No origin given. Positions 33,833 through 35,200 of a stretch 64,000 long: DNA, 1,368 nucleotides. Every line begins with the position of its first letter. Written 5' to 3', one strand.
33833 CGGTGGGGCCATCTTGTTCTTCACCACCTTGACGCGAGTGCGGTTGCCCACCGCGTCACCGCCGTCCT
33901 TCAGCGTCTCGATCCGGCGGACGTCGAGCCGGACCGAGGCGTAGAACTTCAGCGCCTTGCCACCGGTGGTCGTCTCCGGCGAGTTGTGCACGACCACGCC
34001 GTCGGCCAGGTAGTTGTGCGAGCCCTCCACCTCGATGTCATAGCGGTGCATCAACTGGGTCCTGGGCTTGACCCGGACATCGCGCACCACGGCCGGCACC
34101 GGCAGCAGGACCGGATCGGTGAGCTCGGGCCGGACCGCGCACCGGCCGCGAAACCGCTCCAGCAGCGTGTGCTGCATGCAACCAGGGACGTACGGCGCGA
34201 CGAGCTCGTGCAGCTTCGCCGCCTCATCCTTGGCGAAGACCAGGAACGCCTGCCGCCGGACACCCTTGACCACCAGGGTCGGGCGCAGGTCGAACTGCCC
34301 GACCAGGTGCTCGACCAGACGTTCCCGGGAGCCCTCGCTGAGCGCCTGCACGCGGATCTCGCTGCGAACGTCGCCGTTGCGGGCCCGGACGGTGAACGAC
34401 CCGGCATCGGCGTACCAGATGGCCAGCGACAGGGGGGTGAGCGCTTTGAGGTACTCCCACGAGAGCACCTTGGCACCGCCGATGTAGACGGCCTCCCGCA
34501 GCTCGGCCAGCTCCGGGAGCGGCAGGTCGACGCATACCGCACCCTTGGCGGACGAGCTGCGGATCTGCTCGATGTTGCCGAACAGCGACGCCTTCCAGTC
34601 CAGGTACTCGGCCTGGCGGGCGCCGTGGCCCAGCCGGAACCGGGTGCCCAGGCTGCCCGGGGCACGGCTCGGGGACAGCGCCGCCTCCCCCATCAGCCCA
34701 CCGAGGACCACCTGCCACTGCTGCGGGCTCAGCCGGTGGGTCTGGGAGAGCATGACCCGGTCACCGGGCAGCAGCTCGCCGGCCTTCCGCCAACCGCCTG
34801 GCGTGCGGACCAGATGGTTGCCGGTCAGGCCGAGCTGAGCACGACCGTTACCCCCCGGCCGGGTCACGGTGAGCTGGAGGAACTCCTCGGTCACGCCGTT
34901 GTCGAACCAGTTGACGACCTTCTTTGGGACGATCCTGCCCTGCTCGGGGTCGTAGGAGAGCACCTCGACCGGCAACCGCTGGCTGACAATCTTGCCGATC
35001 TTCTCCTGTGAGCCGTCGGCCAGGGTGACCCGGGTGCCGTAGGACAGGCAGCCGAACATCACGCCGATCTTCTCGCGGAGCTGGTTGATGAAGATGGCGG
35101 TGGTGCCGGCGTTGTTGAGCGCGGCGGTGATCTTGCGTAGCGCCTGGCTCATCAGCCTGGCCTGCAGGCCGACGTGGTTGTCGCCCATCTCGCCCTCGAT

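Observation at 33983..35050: recA is split by a 356-aa intein at the M. leprae-type (RecA-b) site, with a possibly crippled homing endonuclease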

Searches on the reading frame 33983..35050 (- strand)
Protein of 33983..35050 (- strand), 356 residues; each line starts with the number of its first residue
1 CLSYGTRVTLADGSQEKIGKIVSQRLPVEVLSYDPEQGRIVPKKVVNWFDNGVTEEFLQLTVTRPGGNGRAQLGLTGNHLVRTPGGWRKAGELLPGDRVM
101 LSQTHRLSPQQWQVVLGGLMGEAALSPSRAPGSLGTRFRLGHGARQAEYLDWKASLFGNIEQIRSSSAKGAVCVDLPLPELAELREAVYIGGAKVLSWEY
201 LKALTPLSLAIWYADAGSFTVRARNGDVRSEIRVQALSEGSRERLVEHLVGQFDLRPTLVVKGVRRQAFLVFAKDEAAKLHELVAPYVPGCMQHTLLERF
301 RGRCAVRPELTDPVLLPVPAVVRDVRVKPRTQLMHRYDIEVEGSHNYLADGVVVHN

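Call 4: search_protein_families(library=pfam, proteins=[window:33983-35050:-], max_evalue=1)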
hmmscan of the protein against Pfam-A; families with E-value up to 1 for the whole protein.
seq(356 aa): 2 families
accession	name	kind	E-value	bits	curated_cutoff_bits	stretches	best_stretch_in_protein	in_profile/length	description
PF03161.18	LAGLIDADG_2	-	1.5e-27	97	25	1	112-280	1-168/168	LAGLIDADG DNA endonuclease family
PF14890.11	Intein_splicing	-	2.6e-07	31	35.8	1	8-356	1-155/155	Intein splicing domain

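Call 5: search_protein_families(library=ncbifam, proteins=[window:33983-35050:-], max_evalue=1)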
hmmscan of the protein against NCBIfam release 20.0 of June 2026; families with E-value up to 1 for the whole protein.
seq(356 aa): 6 families
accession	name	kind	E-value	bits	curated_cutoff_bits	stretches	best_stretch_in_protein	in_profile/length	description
NF005852.0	PRK07773.1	equivalog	1.8e-12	46.4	780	2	1-103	398-494/886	replicative DNA helicase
NF007072.0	PRK09519.1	equivalog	1.5e-10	40.1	1024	2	1-100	252-345/790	intein-containing recombinase RecA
TIGR01445.1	intein_Nterm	domain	6.5e-09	36.7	24.5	1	1-83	1-83/83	intein N-terminal splicing region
TIGR01443.1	intein_Cterm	domain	8e-08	32.3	15.6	1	336-356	2-23/24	intein C-terminal splicing region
NF038162.1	RtcB_rel_intein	exception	0.006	14.6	1150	1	1-101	95-189/961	intein-containing RtcB family protein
NF007079.0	PRK09532.1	equivalog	0.069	11.3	1525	1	1-56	775-829/876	DNA polymerase III subunit alpha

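Call 6: search_solved_structures(query=window:33983-35050:-, max_evalue=1, show_alignments=3)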
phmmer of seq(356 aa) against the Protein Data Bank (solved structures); distinct sequences matched with E-value up to 1: 27.
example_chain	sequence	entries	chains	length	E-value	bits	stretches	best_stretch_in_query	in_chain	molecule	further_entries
3ifj_A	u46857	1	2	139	2.7e-13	52.8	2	1-103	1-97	Endonuclease PI-MtuI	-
2in0_A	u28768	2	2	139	3.2e-13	52.6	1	1-102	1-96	Endonuclease PI-MtuI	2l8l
2in9_A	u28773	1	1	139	7.8e-13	51.3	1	1-102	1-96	Endonuclease PI-MtuI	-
2imz_A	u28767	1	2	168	8.4e-13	51.2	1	1-100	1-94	Endonuclease PI-MtuI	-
3igd_A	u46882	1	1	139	1.4e-12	50.5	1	1-102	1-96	Endonuclease PI-MtuI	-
5k08_A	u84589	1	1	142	1.6e-12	50.3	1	1-102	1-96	RecA mini intein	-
5i0a_A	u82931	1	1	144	1.7e-12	50.2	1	1-102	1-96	Intein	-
2in8_A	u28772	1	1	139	3e-12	49.4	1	1-102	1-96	Endonuclease PI-MtuI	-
7cfv_A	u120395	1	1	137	1.4e-10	43.9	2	28-100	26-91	Spl DnaX mini-intein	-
1zd7_A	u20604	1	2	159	2.1e-05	26.9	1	1-58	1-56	DNA polymerase III alpha subunit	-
3nzm_A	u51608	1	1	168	2.5e-05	26.6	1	1-58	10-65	DNA polymerase III subunit alpha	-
4gig_A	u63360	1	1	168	2.5e-05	26.6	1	1-58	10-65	DNA polymerase III subunit alpha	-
5ol1_A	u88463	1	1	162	0.00022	23.5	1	2-58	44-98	DNA polymerase III subunit alpha,DNA polymerase III subunit alpha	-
5ol5_A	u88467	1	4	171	0.00026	23.3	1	2-58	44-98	DNA polymerase III subunit alpha,DNA polymerase III subunit alpha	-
1zde_A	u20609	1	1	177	0.00029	23.1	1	2-58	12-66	DNA polymerase III alpha subunit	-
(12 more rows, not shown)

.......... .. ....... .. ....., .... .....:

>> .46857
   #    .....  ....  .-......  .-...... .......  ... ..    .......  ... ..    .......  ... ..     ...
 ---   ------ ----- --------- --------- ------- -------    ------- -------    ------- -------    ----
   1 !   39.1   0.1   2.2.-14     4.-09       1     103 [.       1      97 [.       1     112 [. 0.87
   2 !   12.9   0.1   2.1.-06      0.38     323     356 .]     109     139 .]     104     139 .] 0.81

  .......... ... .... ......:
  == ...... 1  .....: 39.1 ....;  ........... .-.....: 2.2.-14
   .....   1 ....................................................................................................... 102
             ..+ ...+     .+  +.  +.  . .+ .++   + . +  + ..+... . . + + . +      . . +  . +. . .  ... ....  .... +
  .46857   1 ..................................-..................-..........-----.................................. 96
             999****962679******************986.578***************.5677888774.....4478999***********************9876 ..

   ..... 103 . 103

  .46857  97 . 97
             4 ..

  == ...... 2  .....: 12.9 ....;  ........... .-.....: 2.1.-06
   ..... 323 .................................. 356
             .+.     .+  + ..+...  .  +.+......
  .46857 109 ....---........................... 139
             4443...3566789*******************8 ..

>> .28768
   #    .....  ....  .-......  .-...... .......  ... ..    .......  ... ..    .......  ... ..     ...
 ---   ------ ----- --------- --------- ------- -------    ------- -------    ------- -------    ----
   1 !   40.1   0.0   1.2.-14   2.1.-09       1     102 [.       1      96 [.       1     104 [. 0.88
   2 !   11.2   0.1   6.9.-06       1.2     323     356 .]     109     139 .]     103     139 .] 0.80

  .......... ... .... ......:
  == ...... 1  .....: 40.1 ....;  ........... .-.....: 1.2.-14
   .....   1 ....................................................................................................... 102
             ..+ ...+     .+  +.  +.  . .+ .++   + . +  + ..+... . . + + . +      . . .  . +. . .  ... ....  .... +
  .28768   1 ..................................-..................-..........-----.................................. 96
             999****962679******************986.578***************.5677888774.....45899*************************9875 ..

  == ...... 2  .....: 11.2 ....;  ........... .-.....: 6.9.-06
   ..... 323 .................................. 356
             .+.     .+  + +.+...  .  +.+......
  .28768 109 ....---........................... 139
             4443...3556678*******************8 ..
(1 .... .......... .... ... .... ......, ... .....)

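Call 7: find_homologous_proteins(query=window:33983-35050:-, max_evalue=0.00001)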
Query seq(356 aa) (356 aa): 1240 proteins with E <= 0.00001 among 8000 candidates; the best 120 are listed.
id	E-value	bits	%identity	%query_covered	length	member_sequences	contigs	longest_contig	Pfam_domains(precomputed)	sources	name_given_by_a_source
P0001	1.5e-168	578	73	100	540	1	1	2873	PF03161.19,PF00154.28,PF21096.3,PF14890.12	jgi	jgi:recombination protein RecA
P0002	7.4e-167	573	72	100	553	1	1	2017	PF03161.19,PF00154.28,PF21096.3,PF14890.12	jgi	jgi:recombination protein RecA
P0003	2.4e-166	571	72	100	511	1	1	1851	PF03161.19,PF00154.28,PF21096.3,PF14890.12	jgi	jgi:recombination protein RecA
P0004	2.7e-162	558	72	100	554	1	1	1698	PF03161.19,PF00154.28,PF21096.3,PF14890.12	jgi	jgi:recombination protein RecA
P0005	3.9e-162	557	71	98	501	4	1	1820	PF03161.19,PF00154.28,PF21096.3,PF14890.12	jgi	jgi:recombination protein RecA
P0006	9.9e-160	549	70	100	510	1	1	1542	PF03161.19,PF00154.28,PF21096.3,PF14890.12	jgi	jgi:recombination protein RecA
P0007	8.1e-153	527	67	100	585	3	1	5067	PF03161.19,PF00154.28,PF21096.3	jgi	jgi:recombination protein RecA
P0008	3.3e-147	508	64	100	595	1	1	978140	PF03161.19,PF00154.28,PF21096.3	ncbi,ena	-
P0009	3.2e-146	505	64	100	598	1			PF06745.20,PF03161.19,PF00154.28,PF27531.1,PF14890.12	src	-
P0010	2.0e-144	499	64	100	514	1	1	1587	PF03161.19,PF00154.28,PF21096.3,PF14890.12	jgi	jgi:recombination protein RecA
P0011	6.7e-144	497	65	100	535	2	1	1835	PF03161.19,PF00154.28,PF21096.3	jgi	jgi:recombination protein RecA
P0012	6.8e-143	494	69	93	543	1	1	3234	PF06745.20,PF03161.19,PF00154.28,PF27531.1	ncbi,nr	ncbi:MAG: recombinase RecA, partial [Actinomycetia bacterium]|nr:recombinase RecA [Actinomycetes bac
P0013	1.5e-141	490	63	100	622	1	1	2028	PF03161.19,PF00154.28,PF21096.3,PF14890.12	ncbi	ncbi:MAG TPA: recombinase RecA, partial [Ilumatobacteraceae bacterium]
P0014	4.9e-141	488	63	100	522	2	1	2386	PF03161.19,PF00154.28,PF21096.3,PF14890.12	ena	-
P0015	1.2e-139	483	64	100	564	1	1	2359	PF03161.19,PF00154.28,PF21096.3,PF14890.12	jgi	jgi:recombination protein RecA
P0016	3.3e-139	482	65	100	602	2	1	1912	PF03161.19,PF00154.28,PF21096.3,PF14890.12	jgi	jgi:recombination protein RecA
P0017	5.9e-139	481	61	100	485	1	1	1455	PF03161.19,PF00154.28,PF14890.12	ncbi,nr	ncbi:MAG: recombinase RecA, partial [Dactylosporangium sp.]|nr:recombinase RecA [Dactylosporangium s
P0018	1.9e-135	470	63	100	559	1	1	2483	PF03161.19,PF00154.28,PF21096.3,PF14890.12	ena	-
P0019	2.1e-134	466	61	100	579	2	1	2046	PF06745.20,PF03161.19,PF00154.28,PF27531.1,PF14890.12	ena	-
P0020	2.3e-133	463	61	100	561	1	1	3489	PF03161.19,PF00154.28,PF21096.3,PF14890.12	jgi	jgi:recombination protein RecA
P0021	3.6e-133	462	59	100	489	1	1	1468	PF03161.19,PF00154.28,PF21096.3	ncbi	ncbi:MAG: intein-containing recombinase RecA, partial [Actinomycetes bacterium]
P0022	8.7e-133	461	62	100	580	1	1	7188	PF03161.19,PF00154.28,PF21096.3,PF14890.12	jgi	jgi:recombination protein RecA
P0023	1.7e-132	460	61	100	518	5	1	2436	PF03161.19,PF00154.28,PF21096.3,PF14890.12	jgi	jgi:recombination protein RecA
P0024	2.2e-132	459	62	100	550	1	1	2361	PF03161.19,PF00154.28,PF21096.3,PF14890.12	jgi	jgi:recombination protein RecA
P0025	4.6e-132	458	60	100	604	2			PF06745.20,PF03161.19,PF00154.28,PF14890.12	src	-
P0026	7.0e-132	458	60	100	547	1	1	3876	PF03161.19,PF00154.28,PF21096.3,PF14890.12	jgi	jgi:recombination protein RecA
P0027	1.3e-131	457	61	100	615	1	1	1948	PF03161.19,PF00154.28,PF21096.3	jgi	jgi:recombination protein RecA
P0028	2.0e-131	456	59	100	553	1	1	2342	PF07591.16,PF03161.19,PF00154.28,PF21096.3,PF14890.12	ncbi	-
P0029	2.5e-131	456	59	100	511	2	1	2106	PF03161.19,PF00154.28,PF21096.3,PF14890.12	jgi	jgi:recombination protein RecA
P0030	3.6e-131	455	60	100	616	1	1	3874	PF03161.19,PF00154.28,PF21096.3,PF14890.12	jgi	jgi:recombination protein RecA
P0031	3.7e-131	455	61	100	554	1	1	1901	PF03161.19,PF00154.28,PF21096.3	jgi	jgi:recombination protein RecA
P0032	4.4e-131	455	61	100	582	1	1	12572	PF03161.19,PF00154.28,PF21096.3,PF14890.12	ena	-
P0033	5.5e-131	455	59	100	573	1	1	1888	PF03161.19,PF00154.28,PF21096.3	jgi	-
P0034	9.3e-131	454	65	85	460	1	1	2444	PF03161.19,PF00154.28,PF21096.3,PF14890.12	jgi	jgi:recombination protein RecA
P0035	2.0e-130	453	60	100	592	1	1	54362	PF03161.19,PF00154.28,PF21096.3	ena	-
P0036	2.1e-130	453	59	100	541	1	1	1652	PF03161.19,PF00154.28,PF21096.3,PF14890.12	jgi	jgi:recombination protein RecA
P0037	2.8e-130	453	59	100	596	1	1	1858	PF03161.19,PF00154.28,PF21096.3,PF14890.12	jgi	jgi:recombination protein RecA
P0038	3.7e-130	452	60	100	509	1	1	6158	PF03161.19,PF00154.28,PF21096.3,PF14890.12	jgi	jgi:recombination protein RecA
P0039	5.8e-130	451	60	100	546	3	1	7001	PF03161.19,PF00154.28,PF21096.3,PF14890.12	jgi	jgi:recombination protein RecA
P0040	6.2e-130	451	58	100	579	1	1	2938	PF03161.19,PF00154.28,PF21096.3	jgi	jgi:recombination protein RecA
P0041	7.3e-130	451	59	100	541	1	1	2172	PF03161.19,PF00154.28,PF21096.3,PF14890.12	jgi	-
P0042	7.6e-130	451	58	100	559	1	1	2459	PF03161.19,PF00154.28,PF21096.3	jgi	jgi:recombination protein RecA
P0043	8.4e-130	451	59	100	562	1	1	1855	PF03161.19,PF00154.28,PF21096.3,PF14890.12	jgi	jgi:recombination protein RecA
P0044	1.6e-129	450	60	100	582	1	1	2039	PF03161.19,PF00154.28,PF21096.3,PF14890.12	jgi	jgi:recombination protein RecA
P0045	3.6e-129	449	60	100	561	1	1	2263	PF03161.19,PF00154.28,PF21096.3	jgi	jgi:recombination protein RecA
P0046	6.8e-129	448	56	100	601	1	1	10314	PF07591.16,PF03161.19,PF00154.28,PF01079.26,PF14890.12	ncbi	ncbi:MAG: hypothetical protein WD225_02280, partial [Ilumatobacteraceae bacterium]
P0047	7.2e-129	448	61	100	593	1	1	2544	PF03161.19,PF00154.28,PF21096.3,PF14890.12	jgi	jgi:recombination protein RecA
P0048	7.3e-129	448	59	100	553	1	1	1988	PF03161.19,PF00154.28,PF21096.3,PF14890.12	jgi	jgi:recombination protein RecA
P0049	8.3e-129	448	60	100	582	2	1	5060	PF03161.19,PF00154.28,PF21096.3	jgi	jgi:recombination protein RecA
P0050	8.4e-129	448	61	100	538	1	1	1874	PF03161.19,PF00154.28,PF21096.3,PF14890.12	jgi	jgi:recombination protein RecA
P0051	1.1e-128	447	61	100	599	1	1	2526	PF03161.19,PF00154.28,PF21096.3,PF14890.12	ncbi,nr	ncbi:MAG TPA: hypothetical protein VGS14_07190, partial [Actinomycetes bacterium]|nr:hypothetical pr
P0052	1.3e-128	447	62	100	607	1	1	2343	PF03161.19,PF00154.28,PF21096.3,PF14890.12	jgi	jgi:recombination protein RecA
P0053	2.3e-128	446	59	100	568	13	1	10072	PF03161.19,PF00154.28,PF21096.3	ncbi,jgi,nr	ncbi:MAG TPA: recombinase RecA, partial [Acidimicrobiales bacterium]|jgi:recombination protein RecA|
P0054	2.4e-128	446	58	100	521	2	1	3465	PF03161.19,PF00154.28,PF21096.3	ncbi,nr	ncbi:MAG TPA: recombinase RecA, partial [Trueperaceae bacterium]|nr:recombinase RecA [Trueperaceae b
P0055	2.6e-128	446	60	100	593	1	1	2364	PF03161.19,PF00154.28,PF21096.3,PF14890.12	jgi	jgi:recombination protein RecA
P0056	4.3e-128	445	60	100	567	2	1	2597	PF03161.19,PF00154.28,PF21096.3,PF14890.12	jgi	jgi:recombination protein RecA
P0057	9.3e-128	444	58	100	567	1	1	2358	PF03161.19,PF00154.28,PF21096.3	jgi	jgi:recombination protein RecA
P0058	1.3e-127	444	62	93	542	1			PF06745.20,PF03161.19,PF00154.28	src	-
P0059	2.0e-127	443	60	100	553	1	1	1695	PF03161.19,PF00154.28,PF21096.3,PF14890.12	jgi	jgi:recombination protein RecA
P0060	3.0e-127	443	59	100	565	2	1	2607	PF03161.19,PF00154.28,PF21096.3,PF14890.12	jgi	jgi:recombination protein RecA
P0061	3.4e-127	442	59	100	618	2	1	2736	PF03161.19,PF00154.28,PF21096.3,PF14890.12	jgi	jgi:recombination protein RecA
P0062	5.4e-127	442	60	100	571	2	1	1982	PF03161.19,PF00154.28,PF21096.3,PF14890.12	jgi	jgi:recombination protein RecA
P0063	8.7e-127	441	58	100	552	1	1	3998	PF03161.19,PF00154.28,PF21096.3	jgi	jgi:recombination protein RecA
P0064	1.7e-126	440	59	100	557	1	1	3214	PF03161.19,PF00154.28,PF21096.3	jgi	jgi:recombination protein RecA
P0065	2.1e-126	440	59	100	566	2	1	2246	PF03161.19,PF00154.28,PF21096.3,PF14890.12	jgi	jgi:recombination protein RecA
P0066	2.2e-126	440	59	100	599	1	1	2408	PF03161.19,PF00154.28,PF21096.3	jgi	jgi:recombination protein RecA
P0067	2.4e-126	440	59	100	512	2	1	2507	PF03161.19,PF00154.28,PF21096.3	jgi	jgi:recombination protein RecA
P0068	3.0e-126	439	58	100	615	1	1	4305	PF03161.19,PF00154.28,PF21096.3,PF14890.12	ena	-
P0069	4.3e-126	439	58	100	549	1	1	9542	PF03161.19,PF00154.28,PF21096.3,PF14890.12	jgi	jgi:recombination protein RecA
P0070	7.1e-126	438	60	100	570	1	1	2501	PF03161.19,PF00154.28,PF21096.3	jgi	jgi:recombination protein RecA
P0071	8.9e-126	438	57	100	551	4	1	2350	PF03161.19,PF00154.28,PF21096.3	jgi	jgi:recombination protein RecA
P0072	9.9e-126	438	59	100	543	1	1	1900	PF03161.19,PF00154.28,PF21096.3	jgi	jgi:recombination protein RecA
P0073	2.1e-125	436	58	100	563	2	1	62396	PF03161.19,PF00154.28,PF21096.3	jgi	jgi:recombination protein RecA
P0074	2.3e-125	436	57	100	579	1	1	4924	PF06745.20,PF03161.19,PF00154.28,PF27531.1,PF14890.12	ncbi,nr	ncbi:MAG: recombinase RecA, partial [Acidimicrobiales bacterium]|nr:recombinase RecA [Acidimicrobial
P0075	4.9e-125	435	58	100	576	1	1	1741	PF03161.19,PF00154.28,PF21096.3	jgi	-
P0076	1.2e-124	434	57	100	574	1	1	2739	PF03161.19,PF00154.28,PF21096.3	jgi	jgi:recombination protein RecA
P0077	2.0e-124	433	58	100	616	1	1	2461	PF03161.19,PF00154.28,PF21096.3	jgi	jgi:recombination protein RecA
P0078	2.4e-124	433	58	100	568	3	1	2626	PF03161.19,PF00154.28,PF21096.3,PF14890.12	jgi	jgi:recombination protein RecA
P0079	2.6e-124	433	59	100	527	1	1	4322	PF03161.19,PF00154.28,PF21096.3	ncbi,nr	ncbi:MAG: recombinase RecA, partial [Actinomycetota bacterium]|nr:recombinase RecA [Actinomycetota b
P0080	2.9e-124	433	59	100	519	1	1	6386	PF03161.19,PF00154.28,PF21096.3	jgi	jgi:recombination protein RecA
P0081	3.0e-124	433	58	100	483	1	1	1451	PF03161.19,PF00154.28,PF14890.12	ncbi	ncbi:MAG: intein-containing recombinase RecA, partial [Trebonia sp.]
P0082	3.2e-124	433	58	100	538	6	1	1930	PF03161.19,PF00154.28,PF21096.3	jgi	jgi:recombination protein RecA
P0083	3.8e-124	432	59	100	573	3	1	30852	PF03161.19,PF00154.28,PF21096.3,PF14890.12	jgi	jgi:recombination protein RecA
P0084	4.6e-124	432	57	100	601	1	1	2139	PF03161.19,PF00154.28,PF21096.3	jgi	jgi:recombination protein RecA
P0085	5.9e-124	432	60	100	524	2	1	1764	PF03161.19,PF00154.28,PF21096.3,PF14890.12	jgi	-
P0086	6.1e-124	432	58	100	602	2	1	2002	PF06745.20,PF03161.19,PF08423.18,PF00154.28,PF27531.1,PF14890.12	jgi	jgi:recombination protein RecA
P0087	8.6e-124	431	58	100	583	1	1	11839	PF03161.19,PF00154.28,PF21096.3,PF14890.12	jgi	jgi:recombination protein RecA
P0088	1.1e-123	431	57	100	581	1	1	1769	PF03161.19,PF00154.28,PF21096.3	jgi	jgi:recombination protein RecA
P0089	1.9e-123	430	58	100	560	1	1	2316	PF03161.19,PF00154.28,PF21096.3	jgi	jgi:recombination protein RecA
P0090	2.0e-123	430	57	100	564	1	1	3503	PF03161.19,PF00154.28,PF21096.3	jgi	-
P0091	2.8e-123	429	56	100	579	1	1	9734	PF03161.19,PF00154.28,PF21096.3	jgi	jgi:recombination protein RecA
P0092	3.4e-123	429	57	100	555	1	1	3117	PF03161.19,PF00154.28,PF21096.3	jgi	jgi:recombination protein RecA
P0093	4.0e-123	429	57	100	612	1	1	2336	PF03161.19,PF00154.28,PF21096.3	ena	-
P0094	4.4e-123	429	59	100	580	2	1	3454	PF03161.19,PF00154.28,PF21096.3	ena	-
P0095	4.6e-123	429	59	100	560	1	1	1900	PF03161.19,PF00154.28,PF21096.3,PF14890.12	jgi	jgi:recombination protein RecA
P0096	1.1e-122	428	71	80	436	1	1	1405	PF03161.19,PF00154.28,PF21096.3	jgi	jgi:recombination protein RecA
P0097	1.3e-122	427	57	100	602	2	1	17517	PF03161.19,PF00154.28,PF21096.3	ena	-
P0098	2.2e-122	427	58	98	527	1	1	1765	PF03161.19,PF00154.28,PF21096.3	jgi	-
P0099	2.3e-122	426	59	100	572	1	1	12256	PF03161.19,PF00154.28,PF21096.3,PF14890.12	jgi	jgi:recombination protein RecA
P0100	3.1e-122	426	56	100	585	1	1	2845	PF03161.19,PF00154.28,PF21096.3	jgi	jgi:recombination protein RecA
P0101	3.6e-122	426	59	100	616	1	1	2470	PF03161.19,PF00154.28,PF21096.3,PF14890.12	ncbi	ncbi:MAG TPA: hypothetical protein VF097_03835, partial [Actinomycetota bacterium]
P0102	4.8e-122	425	57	100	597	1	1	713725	PF03161.19,PF00154.28,PF21096.3,PF14890.12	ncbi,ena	-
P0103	5.1e-122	425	56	100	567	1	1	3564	PF03161.19,PF00154.28,PF21096.3,PF14890.12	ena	-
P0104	6.7e-122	425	58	100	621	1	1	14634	PF03161.19,PF00154.28,PF21096.3,PF14890.12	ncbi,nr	ncbi:MAG TPA: recombinase RecA, partial [Acidimicrobiales bacterium]|nr:recombinase RecA [Acidimicro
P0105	6.7e-122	425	57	100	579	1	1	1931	PF03161.19,PF00154.28,PF21096.3,PF14890.12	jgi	jgi:recombination protein RecA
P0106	1.2e-121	424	57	100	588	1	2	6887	PF03161.19,PF00154.28,PF21096.3,PF14890.12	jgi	jgi:recombination protein RecA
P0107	1.2e-121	424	57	100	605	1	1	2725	PF03161.19,PF00154.28,PF21096.3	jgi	jgi:recombination protein RecA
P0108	1.3e-121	424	56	100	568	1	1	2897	PF03161.19,PF00154.28,PF21096.3,PF14890.12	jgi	-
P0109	1.5e-121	424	60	100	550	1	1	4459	PF03161.19,PF00154.28,PF21096.3,PF14890.12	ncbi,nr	ncbi:MAG: hypothetical protein M3R01_09660, partial [Actinomycetota bacterium]|nr:hypothetical prote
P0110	1.7e-121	424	55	100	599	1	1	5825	PF03161.19,PF00154.28,PF21096.3,PF14890.12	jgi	jgi:recombination protein RecA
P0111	2.7e-121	423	58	100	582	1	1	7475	PF03161.19,PF00154.28,PF21096.3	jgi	jgi:recombination protein RecA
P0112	2.9e-121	423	58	98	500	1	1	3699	PF03161.19,PF00154.28,PF21096.3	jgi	jgi:recombination protein RecA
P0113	4.1e-121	422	57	100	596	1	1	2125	PF03161.19,PF00154.28,PF21096.3,PF14890.12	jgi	jgi:recombination protein RecA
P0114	4.5e-121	422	57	100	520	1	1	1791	PF03161.19,PF00154.28,PF21096.3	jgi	jgi:recombination protein RecA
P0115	4.7e-121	422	57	100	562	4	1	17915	PF03161.19,PF00154.28,PF21096.3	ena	-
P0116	5.9e-121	422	58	100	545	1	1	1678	PF03161.19,PF00154.28,PF21096.3,PF14890.12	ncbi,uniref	ncbi:intein-containing recombinase RecA, partial [Mycobacterium sp.]|uniref:intein-containing recomb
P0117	7.5e-121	421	56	100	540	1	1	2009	PF03161.19,PF00154.28,PF21096.3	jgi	jgi:recombination protein RecA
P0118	1.1e-120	421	57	100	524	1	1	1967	PF03161.19,PF00154.28,PF21096.3,PF14890.12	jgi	jgi:recombination protein RecA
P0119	1.2e-120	421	58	100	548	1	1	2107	PF03161.19,PF00154.28,PF21096.3,PF14890.12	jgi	jgi:recombination protein RecA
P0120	2.4e-120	420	57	100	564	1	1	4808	PF03161.19,PF00154.28,PF21096.3,PF14890.12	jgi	jgi:recombination protein RecA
